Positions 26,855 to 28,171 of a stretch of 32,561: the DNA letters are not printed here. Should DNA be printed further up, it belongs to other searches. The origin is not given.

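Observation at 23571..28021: Orphan non-Pyl MttB methyltransferase + OCD-family enzyme arranged head-to-tail with hutH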

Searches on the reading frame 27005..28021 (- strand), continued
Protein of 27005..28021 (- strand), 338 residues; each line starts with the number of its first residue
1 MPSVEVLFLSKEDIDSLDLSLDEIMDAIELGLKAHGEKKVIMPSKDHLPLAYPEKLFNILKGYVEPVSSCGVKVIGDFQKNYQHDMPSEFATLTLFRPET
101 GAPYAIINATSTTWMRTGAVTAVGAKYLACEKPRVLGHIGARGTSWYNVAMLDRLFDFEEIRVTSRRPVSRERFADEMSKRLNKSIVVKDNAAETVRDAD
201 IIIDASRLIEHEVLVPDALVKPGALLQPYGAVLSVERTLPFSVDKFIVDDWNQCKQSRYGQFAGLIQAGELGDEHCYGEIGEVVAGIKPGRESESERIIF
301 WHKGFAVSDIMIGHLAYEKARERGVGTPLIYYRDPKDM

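Call 24: search_solved_structures(query=window:27005-28021:-, max_evalue=0.00001, show_alignments=2)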
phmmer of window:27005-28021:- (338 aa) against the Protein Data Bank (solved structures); distinct sequences matched with E-value up to 0.00001: 13.
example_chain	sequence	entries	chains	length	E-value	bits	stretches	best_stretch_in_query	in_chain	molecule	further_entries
6t3e_A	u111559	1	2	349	6.2e-38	134.1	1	6-328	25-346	DELTA1-pyrroline-2-carboxylate reductase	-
1vll_A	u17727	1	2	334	1.7e-37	132.6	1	4-333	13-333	alanine dehydrogenase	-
1omo_A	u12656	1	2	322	2.4e-37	132.1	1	5-333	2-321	alanine dehydrogenase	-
4m54_A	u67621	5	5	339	7.3e-29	104.3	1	5-332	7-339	Putative ornithine cyclodeaminase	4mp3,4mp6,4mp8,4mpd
2i99_A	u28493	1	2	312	2.8e-19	72.7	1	35-318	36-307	Mu-crystallin homolog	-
6rqa_A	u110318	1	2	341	1.1e-17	67.5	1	48-326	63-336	iminosuccinate reductase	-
4bv8_A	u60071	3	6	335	1.6e-17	66.9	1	8-319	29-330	THIOMORPHOLINE-CARBOXYLATE DEHYDROGENASE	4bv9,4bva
7rbp_A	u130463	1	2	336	6.8e-12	48.5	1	68-319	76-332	Ornithine cyclodeaminase/mu-crystallin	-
3hdj_A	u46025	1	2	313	6.3e-10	42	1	92-324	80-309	Probable ornithine cyclodeaminase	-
7cxs_B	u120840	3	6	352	2.3e-09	40.1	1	2-329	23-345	CmnK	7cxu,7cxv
5yu0_A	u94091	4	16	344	3.3e-09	39.6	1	62-329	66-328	Lysine cyclodeaminase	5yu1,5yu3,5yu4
5gzi_B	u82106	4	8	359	3.8e-09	39.4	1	62-329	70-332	Lysine cyclodeaminase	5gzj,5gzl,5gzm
1u7h_A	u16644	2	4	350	4e-09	39.4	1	80-330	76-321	ornithine cyclodeaminase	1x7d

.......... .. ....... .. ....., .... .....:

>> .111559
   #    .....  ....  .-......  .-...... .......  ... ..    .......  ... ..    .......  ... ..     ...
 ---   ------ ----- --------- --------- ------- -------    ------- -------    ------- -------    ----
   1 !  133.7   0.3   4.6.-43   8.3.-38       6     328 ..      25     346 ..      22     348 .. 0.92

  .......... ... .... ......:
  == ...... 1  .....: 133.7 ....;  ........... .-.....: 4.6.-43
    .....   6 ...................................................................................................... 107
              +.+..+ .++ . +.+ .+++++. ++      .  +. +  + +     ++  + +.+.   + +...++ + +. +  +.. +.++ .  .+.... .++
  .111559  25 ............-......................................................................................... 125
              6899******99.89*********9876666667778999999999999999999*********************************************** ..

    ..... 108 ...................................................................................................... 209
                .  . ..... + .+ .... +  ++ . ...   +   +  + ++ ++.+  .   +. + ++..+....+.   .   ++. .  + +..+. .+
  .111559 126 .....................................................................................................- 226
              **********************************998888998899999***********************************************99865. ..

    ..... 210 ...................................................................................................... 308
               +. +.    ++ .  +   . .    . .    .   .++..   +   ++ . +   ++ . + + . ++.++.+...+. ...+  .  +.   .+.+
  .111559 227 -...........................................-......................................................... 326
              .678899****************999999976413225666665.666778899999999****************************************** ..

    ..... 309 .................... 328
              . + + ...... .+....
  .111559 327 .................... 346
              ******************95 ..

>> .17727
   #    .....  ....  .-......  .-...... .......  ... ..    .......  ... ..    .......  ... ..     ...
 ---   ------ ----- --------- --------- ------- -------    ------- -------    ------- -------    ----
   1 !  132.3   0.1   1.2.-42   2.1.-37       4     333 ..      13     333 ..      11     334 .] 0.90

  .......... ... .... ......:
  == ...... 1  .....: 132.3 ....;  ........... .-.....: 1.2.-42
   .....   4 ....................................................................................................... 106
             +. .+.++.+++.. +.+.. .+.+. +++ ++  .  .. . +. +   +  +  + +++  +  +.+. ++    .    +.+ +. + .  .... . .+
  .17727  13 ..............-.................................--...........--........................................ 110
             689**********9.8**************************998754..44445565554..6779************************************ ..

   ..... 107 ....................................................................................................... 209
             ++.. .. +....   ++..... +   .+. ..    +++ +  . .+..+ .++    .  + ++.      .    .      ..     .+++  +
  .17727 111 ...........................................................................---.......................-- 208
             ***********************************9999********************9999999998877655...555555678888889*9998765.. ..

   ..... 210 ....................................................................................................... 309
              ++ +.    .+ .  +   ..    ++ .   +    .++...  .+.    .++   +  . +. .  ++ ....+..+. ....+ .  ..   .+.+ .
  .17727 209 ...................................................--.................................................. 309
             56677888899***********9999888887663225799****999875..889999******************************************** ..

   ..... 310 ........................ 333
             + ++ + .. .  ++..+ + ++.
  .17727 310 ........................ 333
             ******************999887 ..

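Call 45: search_protein_families(library=pfam, proteins=[L057:468-2585:-, L057:2704-3606:-, L057:4896-6575:-, L057:6873-7697:+, L082:1664-2077:-, L028:7327-7917:+, L035:7214-8014:+, L078:3446-3856:+, L078:4044-4841:+, L078:4838-5524:+])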
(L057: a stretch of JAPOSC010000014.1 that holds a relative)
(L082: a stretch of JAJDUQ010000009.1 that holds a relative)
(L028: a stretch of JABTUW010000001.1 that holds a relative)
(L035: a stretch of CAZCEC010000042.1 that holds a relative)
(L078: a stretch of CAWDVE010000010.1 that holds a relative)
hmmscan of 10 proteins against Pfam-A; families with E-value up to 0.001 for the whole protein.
L057:468-2585:- (705 aa): 20 families
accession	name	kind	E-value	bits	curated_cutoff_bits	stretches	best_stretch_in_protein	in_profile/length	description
PF00005.33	ABC_tran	-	3.6e-64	215.9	25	2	390-541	3-136/137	ABC transporter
PF08352.17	oligo_HPY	-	1.4e-32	112.3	27.1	2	593-655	1-62/65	Oligopeptide/dipeptide transporter, C-terminal region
PF02463.25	SMC_N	-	1.3e-14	54.6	40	2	399-584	25-208/220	RecF/RecN/SMC N terminal domain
PF13304.12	AAA_21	-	2.5e-11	44.6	27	0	159-224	235-302/304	AAA domain, putative AbiEii toxin, Type IV TA system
PF00006.31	ATP-synt_ab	-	1.4e-06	28.5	29.5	1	31-65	4-38/213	ATP synthase alpha/beta family, nucleotide-binding domain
PF13555.12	AAA_29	-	4.1e-06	26.9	27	0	391-414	17-38/61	P-loop containing region of AAA domain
PF13191.12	AAA_16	-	4.4e-06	27.7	32.6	0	41-69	22-52/167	AAA ATPase domain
PF13476.12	AAA_23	-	1.1e-05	26.7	27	0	387-416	11-37/201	AAA domain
PF03193.22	RsgA_GTPase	-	1.5e-05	25.3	30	0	390-431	99-139/174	RsgA GTPase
PF05729.18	NACHT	-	1.7e-05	25.2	26.7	0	400-419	2-21/167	NACHT domain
PF00910.28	RNA_helicase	-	2.3e-05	25.2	21.5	0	46-69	3-26/105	RNA helicase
PF00485.24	PRK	-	4.3e-05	23.9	22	0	44-69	2-27/196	Phosphoribulokinase / Uridine kinase family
PF00158.32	Sigma54_activat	-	4.4e-05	23.7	20.2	0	380-421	4-45/168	Sigma-54 interaction domain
PF13401.12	AAA_22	-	5.5e-05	23.9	27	0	401-435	8-33/130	AAA domain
PF00004.35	AAA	-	8.8e-05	23.4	21.2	0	46-79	3-30/131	ATPase family associated with various cellular activities (AAA)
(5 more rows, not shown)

L057:2704-3606:- (300 aa): 1 family
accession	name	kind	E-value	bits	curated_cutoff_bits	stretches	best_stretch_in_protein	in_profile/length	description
PF00528.27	BPD_transp_1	-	2.6e-27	96.2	26.4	1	119-295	1-176/184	Binding-protein-dependent transport system inner membrane component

L057:4896-6575:- (559 aa): 1 family
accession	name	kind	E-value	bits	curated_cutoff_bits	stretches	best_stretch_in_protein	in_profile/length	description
PF00496.27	SBP_bac_5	-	2.1e-59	202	32.4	1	107-465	3-354/368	Bacterial extracellular solute-binding proteins, family 5 Middle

L057:6873-7697:+ (274 aa): 1 family
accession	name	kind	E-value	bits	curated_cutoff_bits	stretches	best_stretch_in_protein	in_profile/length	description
PF12974.12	Phosphonate-bd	-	3.7e-19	69.5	27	1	64-229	55-216/242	ABC transporter, phosphonate, periplasmic substrate-binding protein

L082:1664-2077:- (137 aa): 0 families

L028:7327-7917:+ (196 aa): 0 families

L035:7214-8014:+ (266 aa): 3 families
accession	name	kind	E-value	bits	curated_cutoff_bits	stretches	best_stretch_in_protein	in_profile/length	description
PF01614.24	IclR_C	-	1.2e-44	152.4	24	1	89-256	8-174/174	Bacterial transcriptional regulator IclR C-terminal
PF09339.16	HTH_IclR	-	7.3e-15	54.9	22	1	16-66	1-51/52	IclR helix-turn-helix domain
PF01047.28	MarR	-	9.2e-05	22.7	24.6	1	31-68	15-52/59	MarR family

L078:3446-3856:+ (136 aa): 2 families
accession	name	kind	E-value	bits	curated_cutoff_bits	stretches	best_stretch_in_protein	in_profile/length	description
PF13411.12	MerR_1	-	8.9e-20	71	21.6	1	26-95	1-68/69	MerR HTH family regulatory protein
PF00376.29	MerR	-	4.5e-12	46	28.2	1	27-64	1-38/38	MerR family regulatory protein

L078:4044-4841:+ (265 aa): 1 family
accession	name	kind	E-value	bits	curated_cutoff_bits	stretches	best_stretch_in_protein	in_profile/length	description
PF01975.23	SurE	-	1.2e-58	198.5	22.1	1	9-187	1-188/189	Survival protein SurE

L078:4838-5524:+ (228 aa): 2 families
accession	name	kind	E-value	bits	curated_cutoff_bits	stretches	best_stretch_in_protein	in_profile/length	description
PF01135.25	PCMT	-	7.7e-65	219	20.3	1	23-223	4-208/210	Protein-L-isoaspartate(D-aspartate) O-methyltransferase (PCMT)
PF00398.26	RrnaAD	-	4e-05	23.3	24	1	89-135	27-73/263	Ribosomal RNA adenine dimethylase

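Call 46: search_protein_families(library=pfam, proteins=[L078:5753-6037:+, L078:6034-6837:+, L078:6834-7847:+, L037:6293-7081:+, L037:7068-7985:+, L039:1198-2322:+, L039:5992-7092:+, L043:6691-7614:+, L082:10756-11490:+, L034:13237-14193:-])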
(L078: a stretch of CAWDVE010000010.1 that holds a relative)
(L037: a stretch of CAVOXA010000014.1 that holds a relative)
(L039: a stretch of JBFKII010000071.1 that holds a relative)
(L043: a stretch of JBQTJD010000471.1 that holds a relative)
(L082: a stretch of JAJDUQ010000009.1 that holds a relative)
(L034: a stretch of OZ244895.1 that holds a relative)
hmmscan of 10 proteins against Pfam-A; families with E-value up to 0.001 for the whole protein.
L078:5753-6037:+ (94 aa): 1 family
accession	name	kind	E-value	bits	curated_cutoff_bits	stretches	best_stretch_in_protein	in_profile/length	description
PF00708.24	Acylphosphatase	-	3.8e-24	85.2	22.5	1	5-88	2-85/85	Acylphosphatase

L078:6034-6837:+ (267 aa): 2 families
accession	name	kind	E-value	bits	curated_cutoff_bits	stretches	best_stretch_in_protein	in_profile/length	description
PF01551.29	Peptidase_M23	-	1.8e-32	111.8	28.7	1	150-243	3-96/96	Peptidase family M23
PF01476.26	LysM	-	1.7e-14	53.9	20.9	1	57-100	1-43/43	LysM domain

L078:6834-7847:+ (337 aa): 4 families
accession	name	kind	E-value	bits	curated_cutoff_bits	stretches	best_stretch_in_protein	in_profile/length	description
PF04542.20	Sigma70_r2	-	1.1e-21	76.8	24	1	103-172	1-70/71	Sigma-70 region 2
PF04545.22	Sigma70_r4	-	4.1e-19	68.3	24.1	1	273-324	2-49/50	Sigma-70, region 4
PF04539.22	Sigma70_r3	-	8.2e-15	55.1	25.3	1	183-249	2-67/78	Sigma-70 region 3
PF00140.25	Sigma70_r1_2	-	5e-14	52.4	22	1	66-98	2-34/34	Sigma-70 factor, region 1.2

L037:6293-7081:+ (262 aa): 1 family
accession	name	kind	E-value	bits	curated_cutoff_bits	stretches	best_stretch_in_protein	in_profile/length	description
PF01177.27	Asp_Glu_race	-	2e-06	28.2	31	1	67-240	48-201/211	Asp/Glu/Hydantoin racemase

L037:7068-7985:+ (305 aa): 1 family
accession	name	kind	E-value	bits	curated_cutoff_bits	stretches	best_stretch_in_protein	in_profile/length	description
PF07478.18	Dala_Dala_lig_C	-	2.4e-05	24.4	24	1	125-198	26-93/204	D-ala D-ala ligase C-terminus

L039:1198-2322:+ (374 aa): 2 families
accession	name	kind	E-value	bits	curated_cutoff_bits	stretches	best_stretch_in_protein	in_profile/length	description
PF13378.12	MR_MLE_C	-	5.1e-56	190.3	29.4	1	137-360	5-217/219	Enolase C-terminal domain-like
PF02746.21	MR_MLE_N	-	0.00037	21.1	22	1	65-113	68-117/117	Mandelate racemase / muconate lactonizing enzyme, N-terminal domain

L039:5992-7092:+ (366 aa): 4 families
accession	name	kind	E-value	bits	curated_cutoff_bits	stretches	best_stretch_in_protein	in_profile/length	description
PF00107.32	ADH_zinc_N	-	6e-30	104.3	31.8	1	196-320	1-120/129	Zinc-binding dehydrogenase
PF08240.17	ADH_N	-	2.8e-27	95.4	23.5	1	27-154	2-102/104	Alcohol dehydrogenase GroES-like domain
PF16912.11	Glu_dehyd_C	-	4.9e-11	43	34.9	1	180-353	26-200/211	Glucose dehydrogenase C-terminus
PF13602.12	ADH_zinc_N_2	-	2.5e-10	41.8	27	1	230-359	2-128/134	Zinc-binding dehydrogenase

L043:6691-7614:+ (307 aa): 1 family
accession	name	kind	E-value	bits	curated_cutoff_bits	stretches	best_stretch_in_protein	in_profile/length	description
PF01156.24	IU_nuc_hydro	-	1.8e-78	264.6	34.2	1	8-300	1-297/297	Inosine-uridine preferring nucleoside hydrolase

L082:10756-11490:+ (244 aa): 1 family
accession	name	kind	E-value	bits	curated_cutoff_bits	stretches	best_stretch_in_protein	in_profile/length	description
PF01177.27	Asp_Glu_race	-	1e-06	29.1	31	1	57-226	46-205/211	Asp/Glu/Hydantoin racemase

L034:13237-14193:- (318 aa): 2 families
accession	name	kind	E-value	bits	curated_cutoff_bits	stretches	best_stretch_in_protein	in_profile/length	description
PF00528.27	BPD_transp_1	-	8.5e-30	104.3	26.4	1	116-315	1-183/184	Binding-protein-dependent transport system inner membrane component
PF19300.4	BPD_transp_1_N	-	3.6e-09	37.3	23.8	1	10-81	7-78/114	Binding-prot-dependent transport system membrane comp, N-term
